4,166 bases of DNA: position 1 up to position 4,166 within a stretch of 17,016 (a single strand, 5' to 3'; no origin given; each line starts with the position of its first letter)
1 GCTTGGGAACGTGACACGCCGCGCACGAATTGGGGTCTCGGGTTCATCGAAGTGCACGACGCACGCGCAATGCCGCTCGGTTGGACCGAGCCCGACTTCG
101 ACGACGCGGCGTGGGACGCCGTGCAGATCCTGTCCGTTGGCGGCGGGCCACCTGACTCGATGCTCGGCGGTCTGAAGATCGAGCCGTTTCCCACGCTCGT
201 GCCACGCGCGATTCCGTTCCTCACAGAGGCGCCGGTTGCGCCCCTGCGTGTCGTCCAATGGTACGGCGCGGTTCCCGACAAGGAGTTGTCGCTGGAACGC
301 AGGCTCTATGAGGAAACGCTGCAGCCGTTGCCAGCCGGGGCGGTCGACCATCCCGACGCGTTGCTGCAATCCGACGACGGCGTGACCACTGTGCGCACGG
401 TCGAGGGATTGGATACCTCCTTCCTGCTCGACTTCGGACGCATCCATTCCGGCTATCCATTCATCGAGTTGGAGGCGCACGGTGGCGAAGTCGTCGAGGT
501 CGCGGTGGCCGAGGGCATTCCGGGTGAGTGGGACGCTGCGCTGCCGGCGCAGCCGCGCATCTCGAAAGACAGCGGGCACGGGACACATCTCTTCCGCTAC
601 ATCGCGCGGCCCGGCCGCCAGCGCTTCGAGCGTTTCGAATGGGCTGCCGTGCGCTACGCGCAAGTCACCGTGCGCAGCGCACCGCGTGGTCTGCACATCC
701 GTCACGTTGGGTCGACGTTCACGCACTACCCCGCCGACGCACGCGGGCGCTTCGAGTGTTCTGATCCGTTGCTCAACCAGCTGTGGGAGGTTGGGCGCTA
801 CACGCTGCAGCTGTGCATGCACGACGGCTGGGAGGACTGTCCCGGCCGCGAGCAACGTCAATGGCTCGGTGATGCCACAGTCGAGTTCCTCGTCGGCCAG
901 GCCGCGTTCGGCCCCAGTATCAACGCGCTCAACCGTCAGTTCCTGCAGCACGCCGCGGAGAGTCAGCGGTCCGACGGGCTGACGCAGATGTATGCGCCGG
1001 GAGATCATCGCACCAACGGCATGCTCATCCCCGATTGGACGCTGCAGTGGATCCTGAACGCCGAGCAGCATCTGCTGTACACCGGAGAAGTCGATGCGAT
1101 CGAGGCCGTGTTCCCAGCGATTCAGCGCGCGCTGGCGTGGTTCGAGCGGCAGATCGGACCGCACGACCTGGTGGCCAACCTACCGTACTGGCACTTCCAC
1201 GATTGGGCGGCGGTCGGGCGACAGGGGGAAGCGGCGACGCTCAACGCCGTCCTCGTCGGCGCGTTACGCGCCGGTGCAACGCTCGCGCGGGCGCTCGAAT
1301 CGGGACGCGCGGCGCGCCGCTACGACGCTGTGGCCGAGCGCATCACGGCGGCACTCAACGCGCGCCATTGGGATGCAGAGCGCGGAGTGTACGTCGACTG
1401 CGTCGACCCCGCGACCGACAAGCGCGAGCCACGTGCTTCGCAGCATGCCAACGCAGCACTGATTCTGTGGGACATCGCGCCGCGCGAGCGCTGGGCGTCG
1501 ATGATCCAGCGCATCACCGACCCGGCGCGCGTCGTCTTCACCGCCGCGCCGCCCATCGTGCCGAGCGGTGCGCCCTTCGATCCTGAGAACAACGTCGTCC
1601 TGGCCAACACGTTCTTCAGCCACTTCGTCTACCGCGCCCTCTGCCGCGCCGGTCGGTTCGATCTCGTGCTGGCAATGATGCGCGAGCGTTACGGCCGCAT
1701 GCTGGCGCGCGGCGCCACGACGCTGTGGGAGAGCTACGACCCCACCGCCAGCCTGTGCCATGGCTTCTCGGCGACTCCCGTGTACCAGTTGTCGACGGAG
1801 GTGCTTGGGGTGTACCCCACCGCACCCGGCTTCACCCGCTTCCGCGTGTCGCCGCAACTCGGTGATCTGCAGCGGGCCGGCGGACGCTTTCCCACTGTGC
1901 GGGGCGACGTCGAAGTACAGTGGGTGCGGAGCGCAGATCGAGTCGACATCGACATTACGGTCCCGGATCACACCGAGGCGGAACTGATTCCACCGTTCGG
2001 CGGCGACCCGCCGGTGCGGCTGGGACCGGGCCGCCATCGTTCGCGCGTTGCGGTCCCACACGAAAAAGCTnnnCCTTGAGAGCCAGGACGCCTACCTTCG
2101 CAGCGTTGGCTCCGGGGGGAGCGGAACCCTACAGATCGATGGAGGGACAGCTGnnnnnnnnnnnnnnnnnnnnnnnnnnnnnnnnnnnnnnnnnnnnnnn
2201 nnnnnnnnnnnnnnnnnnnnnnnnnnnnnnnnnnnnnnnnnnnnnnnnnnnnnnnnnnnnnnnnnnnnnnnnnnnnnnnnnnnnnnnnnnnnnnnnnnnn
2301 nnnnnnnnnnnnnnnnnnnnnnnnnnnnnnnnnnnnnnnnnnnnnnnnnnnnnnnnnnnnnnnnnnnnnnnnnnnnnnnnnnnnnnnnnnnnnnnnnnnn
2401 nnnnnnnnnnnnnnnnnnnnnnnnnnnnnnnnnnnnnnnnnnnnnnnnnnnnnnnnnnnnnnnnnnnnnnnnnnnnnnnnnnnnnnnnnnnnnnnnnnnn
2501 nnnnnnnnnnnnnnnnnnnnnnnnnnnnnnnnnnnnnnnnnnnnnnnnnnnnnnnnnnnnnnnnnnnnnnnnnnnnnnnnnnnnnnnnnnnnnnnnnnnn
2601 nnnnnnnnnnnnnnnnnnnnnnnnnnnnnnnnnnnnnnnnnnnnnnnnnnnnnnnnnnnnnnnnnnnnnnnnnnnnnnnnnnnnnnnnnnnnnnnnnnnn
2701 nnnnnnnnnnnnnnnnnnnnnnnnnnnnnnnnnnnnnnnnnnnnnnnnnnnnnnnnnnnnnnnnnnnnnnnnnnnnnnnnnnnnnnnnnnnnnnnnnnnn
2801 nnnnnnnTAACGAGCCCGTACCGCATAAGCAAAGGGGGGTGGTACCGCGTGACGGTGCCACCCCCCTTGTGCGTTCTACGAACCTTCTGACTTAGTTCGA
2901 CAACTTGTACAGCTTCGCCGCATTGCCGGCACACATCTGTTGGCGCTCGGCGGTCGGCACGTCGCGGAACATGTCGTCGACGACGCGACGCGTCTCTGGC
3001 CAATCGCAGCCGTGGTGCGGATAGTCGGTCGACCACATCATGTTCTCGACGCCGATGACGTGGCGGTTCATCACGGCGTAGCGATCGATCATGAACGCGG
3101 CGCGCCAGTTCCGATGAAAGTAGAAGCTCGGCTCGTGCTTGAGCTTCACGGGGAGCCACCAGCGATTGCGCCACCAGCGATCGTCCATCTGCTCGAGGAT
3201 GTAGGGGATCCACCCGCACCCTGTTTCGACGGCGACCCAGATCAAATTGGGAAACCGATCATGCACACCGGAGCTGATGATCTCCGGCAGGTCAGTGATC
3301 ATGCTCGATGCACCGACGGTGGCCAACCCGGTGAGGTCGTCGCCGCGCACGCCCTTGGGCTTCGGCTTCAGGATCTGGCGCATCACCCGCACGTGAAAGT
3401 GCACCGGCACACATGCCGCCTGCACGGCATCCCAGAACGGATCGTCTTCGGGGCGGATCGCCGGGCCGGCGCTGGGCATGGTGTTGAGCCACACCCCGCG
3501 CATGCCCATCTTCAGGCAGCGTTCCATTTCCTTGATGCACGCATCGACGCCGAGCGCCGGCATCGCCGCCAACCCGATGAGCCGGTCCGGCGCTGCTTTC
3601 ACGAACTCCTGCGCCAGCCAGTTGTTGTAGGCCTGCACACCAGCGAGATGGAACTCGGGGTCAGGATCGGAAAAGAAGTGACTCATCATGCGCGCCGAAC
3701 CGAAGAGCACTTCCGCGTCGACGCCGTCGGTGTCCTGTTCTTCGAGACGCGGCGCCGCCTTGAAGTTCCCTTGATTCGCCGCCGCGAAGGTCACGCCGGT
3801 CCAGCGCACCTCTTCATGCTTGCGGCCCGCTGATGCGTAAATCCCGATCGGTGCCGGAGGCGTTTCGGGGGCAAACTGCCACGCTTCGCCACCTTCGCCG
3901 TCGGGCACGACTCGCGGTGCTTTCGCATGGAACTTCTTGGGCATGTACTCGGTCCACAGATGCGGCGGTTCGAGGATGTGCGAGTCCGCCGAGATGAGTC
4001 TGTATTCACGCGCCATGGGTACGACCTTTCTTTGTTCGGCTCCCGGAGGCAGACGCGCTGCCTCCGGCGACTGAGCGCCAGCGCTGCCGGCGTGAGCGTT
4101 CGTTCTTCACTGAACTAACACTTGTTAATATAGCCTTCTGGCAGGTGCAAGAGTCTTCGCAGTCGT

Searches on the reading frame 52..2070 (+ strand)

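Call 61: search_protein_families(library=pfam, proteins=[window:52-2070:+], max_evalue=0.01)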
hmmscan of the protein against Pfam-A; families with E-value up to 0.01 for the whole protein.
window:52-2070:+ (673 aa): 6 families
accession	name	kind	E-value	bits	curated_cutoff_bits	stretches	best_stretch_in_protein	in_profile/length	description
PF17389.8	Bac_rhamnosid6H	-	2.1e-37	129.6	24.5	2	231-481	3-242/339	Bacterial alpha-L-rhamnosidase 6 hairpin glycosidase domain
PF17390.7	Bac_rhamnosid_C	-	6.3e-13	48.8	22.1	1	586-646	1-62/78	Bacterial alpha-L-rhamnosidase C-terminal domain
PF22422.2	MGH1-like_GH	-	1e-07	32.4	27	1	390-511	168-284/356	Mannosylglycerate hydrolase MGH1-like glycoside hydrolase domain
PF06202.20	GDE_C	-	4.2e-07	29.7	21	1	381-457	149-225/367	Amylo-alpha-1,6-glucosidase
PF05592.18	Bac_rhamnosid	-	4.3e-05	23.8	22.2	1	121-208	5-87/102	Bacterial alpha-L-rhamnosidase concanavalin-like domain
PF01204.24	Trehalase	-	0.0031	16.9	21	1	397-485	309-395/512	Trehalase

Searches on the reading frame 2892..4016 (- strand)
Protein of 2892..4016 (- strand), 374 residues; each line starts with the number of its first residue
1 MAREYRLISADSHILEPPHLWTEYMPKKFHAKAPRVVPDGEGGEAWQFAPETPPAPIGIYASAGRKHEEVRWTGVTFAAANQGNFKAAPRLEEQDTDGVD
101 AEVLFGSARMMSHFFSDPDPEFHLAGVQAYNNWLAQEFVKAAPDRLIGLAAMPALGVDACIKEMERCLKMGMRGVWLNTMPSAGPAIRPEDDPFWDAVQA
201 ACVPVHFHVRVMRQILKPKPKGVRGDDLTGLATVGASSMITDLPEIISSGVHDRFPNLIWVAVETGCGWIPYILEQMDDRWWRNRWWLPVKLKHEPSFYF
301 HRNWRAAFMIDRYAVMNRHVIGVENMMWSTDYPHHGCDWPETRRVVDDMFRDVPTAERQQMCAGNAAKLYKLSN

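Call 10: search_protein_families(library=ncbifam, proteins=[window:2892-4016:-], max_evalue=0.001)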
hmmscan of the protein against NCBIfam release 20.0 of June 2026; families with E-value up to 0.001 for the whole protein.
window:2892-4016:- (374 aa): 0 families

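Call 60: search_solved_structures(query=window:2892-4013:-, max_evalue=0.001)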
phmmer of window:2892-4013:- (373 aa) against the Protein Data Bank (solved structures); distinct sequences matched with E-value up to 0.001: 32.
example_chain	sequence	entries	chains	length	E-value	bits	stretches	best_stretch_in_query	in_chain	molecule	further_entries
6omp_A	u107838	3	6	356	1.5e-35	126.5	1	6-367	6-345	PtmU3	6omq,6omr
8uyr_A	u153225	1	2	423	8.6e-34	120.7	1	5-368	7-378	DitZ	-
4icm_A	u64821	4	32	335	1.3e-15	60.8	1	87-371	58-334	5-carboxyvanillate decarboxylase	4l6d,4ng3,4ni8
3s4t_A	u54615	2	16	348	2.2e-12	50.1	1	128-372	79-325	Amidohydrolase 2 | Gamma-resorcylate decarboxylase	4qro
2dvt_A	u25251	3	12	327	3.5e-12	49.5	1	89-371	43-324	Thermophilic reversible gamma-resorcylate decarboxylase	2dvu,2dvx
8sm9_F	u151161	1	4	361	1.8e-11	47.1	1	120-342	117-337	Amidohydrolase 2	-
3nur_A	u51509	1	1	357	1.5e-10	44.1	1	127-372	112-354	Amidohydrolase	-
4ign_A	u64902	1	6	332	1.7e-10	43.9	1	72-366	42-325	2-amino-3-carboxymuconate-6-semialdehyde decarboxylase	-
4dzi_A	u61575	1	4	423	3.6e-10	42.8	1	118-334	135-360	Putative TIM-barrel metal-dependent hydrolase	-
4igm_A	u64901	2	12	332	6.8e-10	42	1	73-366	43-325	2-amino-3-carboxymuconate-6-semialdehyde decarboxylase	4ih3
4ofc_A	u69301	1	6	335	7e-10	41.9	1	73-366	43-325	2-amino-3-carboxymuconate-6-semialdehyde decarboxylase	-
2wm1_A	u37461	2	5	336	7e-10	41.9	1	73-366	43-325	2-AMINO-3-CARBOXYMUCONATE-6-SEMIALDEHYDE DECARBOXYLASE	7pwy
6mgt_A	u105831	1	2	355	5.5e-09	39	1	77-370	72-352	2-amino-3-carboxymuconate 6-semialdehyde decarboxylase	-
4ifk_B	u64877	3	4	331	1.1e-08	38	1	75-370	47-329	2-amino-3-carboxymuconate 6-semialdehyde decarboxylase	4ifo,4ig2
8yt2_A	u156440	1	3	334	1.6e-08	37.4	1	77-370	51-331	2-amino-3-carboxymuconate 6-semialdehyde decarboxylase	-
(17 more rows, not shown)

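Call 61: search_protein_families(library=pfam, proteins=[window:2892-4013:-], max_evalue=0.01)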
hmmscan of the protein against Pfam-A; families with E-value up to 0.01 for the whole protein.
window:2892-4013:- (373 aa): 1 family
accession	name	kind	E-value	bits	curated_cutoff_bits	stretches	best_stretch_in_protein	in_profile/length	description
PF04909.20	Amidohydro_2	-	4.8e-27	95.9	26.4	1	79-371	14-289/289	Amidohydrolase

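Call 68: search_solved_structures(query=window:2892-4013:-, max_evalue=1e-20, show_alignments=2)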
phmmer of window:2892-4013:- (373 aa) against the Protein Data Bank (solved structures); distinct sequences matched with E-value up to 1e-20: 2.
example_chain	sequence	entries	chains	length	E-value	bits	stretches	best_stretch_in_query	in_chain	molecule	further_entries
6omp_A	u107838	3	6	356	1.5e-35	126.5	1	6-367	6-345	PtmU3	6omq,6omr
8uyr_A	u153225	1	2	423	8.6e-34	120.7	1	5-368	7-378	DitZ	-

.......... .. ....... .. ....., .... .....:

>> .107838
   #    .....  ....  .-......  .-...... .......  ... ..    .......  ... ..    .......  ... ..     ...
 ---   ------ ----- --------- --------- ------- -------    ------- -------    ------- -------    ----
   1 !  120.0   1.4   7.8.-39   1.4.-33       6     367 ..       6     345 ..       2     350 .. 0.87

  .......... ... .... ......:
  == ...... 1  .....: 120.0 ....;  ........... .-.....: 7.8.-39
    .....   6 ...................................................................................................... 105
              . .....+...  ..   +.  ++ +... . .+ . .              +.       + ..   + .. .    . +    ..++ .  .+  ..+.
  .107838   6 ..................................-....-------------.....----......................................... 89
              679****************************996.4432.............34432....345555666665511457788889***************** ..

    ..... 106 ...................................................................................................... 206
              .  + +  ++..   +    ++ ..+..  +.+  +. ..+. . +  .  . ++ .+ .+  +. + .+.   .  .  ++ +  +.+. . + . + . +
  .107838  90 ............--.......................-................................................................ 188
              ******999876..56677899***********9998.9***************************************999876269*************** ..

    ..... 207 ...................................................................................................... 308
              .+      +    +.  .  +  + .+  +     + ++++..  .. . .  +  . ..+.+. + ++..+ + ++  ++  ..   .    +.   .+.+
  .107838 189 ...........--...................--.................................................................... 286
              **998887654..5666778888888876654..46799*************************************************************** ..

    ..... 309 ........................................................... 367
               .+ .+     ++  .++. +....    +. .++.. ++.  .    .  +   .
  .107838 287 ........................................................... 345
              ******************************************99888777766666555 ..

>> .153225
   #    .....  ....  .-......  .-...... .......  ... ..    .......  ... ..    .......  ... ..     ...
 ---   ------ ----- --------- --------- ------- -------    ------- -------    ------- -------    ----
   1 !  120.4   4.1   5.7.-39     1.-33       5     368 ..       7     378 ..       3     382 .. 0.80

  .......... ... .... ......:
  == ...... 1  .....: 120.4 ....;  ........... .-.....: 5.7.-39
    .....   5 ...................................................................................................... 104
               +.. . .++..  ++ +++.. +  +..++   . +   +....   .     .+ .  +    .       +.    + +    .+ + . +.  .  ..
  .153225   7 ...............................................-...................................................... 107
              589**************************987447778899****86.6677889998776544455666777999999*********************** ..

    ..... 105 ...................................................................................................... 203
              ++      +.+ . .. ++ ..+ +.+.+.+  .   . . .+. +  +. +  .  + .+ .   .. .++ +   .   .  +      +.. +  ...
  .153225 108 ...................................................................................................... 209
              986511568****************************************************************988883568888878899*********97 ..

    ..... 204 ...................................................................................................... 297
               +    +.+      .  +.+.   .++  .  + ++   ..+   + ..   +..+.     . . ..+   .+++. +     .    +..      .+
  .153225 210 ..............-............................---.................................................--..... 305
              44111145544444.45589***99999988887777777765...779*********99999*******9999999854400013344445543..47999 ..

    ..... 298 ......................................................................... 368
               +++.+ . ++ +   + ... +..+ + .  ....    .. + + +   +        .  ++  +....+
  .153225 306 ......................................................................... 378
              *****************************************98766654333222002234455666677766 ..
